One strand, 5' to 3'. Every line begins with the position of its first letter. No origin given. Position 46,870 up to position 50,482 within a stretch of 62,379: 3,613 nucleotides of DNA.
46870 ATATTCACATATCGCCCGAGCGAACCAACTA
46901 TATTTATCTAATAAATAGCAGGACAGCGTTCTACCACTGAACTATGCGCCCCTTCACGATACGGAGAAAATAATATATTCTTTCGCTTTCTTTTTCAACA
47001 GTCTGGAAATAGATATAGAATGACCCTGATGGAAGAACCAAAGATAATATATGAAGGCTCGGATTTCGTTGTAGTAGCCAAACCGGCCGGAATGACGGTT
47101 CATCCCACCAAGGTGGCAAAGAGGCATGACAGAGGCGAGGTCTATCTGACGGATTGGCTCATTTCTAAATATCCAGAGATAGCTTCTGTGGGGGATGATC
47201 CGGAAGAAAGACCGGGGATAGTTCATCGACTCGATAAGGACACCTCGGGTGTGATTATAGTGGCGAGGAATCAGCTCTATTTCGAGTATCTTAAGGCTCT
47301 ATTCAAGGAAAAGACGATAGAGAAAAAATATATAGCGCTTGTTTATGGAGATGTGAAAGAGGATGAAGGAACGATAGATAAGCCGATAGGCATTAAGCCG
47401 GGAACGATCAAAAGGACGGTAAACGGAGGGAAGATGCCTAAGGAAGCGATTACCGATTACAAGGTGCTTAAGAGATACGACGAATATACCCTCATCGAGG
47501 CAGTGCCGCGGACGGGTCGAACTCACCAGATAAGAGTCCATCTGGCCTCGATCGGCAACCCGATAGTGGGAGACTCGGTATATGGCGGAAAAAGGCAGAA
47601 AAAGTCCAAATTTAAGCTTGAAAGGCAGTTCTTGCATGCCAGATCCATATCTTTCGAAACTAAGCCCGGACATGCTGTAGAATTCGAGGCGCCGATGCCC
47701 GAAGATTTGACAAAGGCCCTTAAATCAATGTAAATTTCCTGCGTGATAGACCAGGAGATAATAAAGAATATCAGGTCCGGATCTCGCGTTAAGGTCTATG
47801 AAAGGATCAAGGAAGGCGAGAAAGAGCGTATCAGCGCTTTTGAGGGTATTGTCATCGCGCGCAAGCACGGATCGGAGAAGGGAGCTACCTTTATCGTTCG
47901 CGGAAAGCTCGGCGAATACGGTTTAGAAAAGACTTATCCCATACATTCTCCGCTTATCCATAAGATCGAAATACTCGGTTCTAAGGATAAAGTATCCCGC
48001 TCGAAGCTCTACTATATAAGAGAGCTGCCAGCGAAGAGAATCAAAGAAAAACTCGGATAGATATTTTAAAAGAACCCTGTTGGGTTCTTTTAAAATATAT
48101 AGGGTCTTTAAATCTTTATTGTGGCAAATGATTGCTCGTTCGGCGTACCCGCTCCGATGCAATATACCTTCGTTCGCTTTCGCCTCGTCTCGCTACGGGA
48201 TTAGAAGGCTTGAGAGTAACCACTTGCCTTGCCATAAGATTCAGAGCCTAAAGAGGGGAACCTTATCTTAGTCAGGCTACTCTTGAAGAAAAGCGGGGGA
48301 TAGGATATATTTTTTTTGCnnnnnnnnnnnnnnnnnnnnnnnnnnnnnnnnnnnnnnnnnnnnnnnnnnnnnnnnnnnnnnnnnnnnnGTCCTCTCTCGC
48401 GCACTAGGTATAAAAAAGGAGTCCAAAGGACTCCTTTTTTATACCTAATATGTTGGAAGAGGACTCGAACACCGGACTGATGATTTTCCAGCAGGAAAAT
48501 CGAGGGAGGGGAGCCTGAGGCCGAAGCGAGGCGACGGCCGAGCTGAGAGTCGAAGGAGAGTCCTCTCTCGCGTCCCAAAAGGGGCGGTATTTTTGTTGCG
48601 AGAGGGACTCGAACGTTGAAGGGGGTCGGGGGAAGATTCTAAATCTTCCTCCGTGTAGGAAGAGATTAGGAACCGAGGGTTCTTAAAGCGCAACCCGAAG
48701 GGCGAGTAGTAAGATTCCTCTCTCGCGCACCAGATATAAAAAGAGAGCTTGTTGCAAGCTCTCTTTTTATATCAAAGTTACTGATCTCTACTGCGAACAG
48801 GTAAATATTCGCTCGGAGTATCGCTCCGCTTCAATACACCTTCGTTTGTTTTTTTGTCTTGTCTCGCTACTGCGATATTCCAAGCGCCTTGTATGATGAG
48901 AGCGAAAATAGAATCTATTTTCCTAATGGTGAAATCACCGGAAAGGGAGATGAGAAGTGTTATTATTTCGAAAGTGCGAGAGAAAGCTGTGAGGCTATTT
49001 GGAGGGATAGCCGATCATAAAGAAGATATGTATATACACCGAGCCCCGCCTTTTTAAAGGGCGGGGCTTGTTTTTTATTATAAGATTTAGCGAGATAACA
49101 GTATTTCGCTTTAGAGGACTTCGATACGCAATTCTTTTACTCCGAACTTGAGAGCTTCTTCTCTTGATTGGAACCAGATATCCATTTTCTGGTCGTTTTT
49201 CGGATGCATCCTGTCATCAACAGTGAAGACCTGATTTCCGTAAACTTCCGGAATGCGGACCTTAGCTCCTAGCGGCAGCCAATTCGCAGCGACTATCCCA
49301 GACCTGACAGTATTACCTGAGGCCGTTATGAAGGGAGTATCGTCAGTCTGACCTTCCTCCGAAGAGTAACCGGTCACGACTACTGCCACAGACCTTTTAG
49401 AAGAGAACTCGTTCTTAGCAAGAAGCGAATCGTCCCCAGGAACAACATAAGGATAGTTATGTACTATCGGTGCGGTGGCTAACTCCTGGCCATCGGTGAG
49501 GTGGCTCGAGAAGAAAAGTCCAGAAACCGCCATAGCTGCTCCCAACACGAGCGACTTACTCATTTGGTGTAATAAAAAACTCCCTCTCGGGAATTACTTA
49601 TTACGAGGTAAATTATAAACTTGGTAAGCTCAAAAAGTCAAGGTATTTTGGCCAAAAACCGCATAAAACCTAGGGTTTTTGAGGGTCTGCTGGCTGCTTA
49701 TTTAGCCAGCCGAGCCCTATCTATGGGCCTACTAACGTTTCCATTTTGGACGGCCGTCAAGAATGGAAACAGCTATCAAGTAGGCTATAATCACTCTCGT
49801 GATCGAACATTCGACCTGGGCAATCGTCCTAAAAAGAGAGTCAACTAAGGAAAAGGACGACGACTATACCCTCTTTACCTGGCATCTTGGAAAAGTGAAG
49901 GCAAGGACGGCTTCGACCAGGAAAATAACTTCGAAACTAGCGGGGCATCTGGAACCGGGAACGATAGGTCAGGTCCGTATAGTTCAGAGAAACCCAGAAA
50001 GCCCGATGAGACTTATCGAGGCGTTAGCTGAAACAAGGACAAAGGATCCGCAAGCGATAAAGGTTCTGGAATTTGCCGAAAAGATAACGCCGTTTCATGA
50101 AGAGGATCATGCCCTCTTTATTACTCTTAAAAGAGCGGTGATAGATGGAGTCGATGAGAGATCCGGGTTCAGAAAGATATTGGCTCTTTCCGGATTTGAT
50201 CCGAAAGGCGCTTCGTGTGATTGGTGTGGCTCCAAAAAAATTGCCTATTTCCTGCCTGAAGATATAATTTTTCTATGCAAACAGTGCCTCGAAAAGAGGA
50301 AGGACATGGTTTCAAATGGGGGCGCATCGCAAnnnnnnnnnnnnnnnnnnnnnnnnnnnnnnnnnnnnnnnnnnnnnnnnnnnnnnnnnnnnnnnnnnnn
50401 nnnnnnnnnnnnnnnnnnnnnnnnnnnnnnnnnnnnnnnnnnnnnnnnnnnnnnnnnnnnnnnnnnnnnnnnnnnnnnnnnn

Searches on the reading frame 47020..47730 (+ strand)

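Call 15: search_protein_families(library=pfam, proteins=[window:47020-47730:+], max_evalue=0.00001)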
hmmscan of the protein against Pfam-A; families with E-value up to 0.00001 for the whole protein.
window:47020-47730:+ (237 aa): 1 family
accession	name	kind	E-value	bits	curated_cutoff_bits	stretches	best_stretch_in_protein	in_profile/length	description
PF00849.27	PseudoU_synth_2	-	5.5e-36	124.5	26.8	1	15-177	1-152/152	RNA pseudouridylate synthase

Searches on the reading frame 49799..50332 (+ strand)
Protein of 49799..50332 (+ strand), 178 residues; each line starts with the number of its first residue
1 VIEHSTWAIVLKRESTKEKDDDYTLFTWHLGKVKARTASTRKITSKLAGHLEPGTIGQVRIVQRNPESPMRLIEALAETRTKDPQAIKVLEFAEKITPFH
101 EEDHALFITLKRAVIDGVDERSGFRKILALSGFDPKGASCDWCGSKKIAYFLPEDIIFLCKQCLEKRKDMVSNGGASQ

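Call 15: search_protein_families(library=pfam, proteins=[window:49799-50332:+], max_evalue=0.00001)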
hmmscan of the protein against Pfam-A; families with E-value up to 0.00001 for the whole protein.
window:49799-50332:+ (178 aa): 1 family
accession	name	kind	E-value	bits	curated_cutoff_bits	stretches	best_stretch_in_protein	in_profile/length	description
PF11967.14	RecO_N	-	7e-08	32.8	27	1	1-65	1-64/80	Recombination protein O N terminal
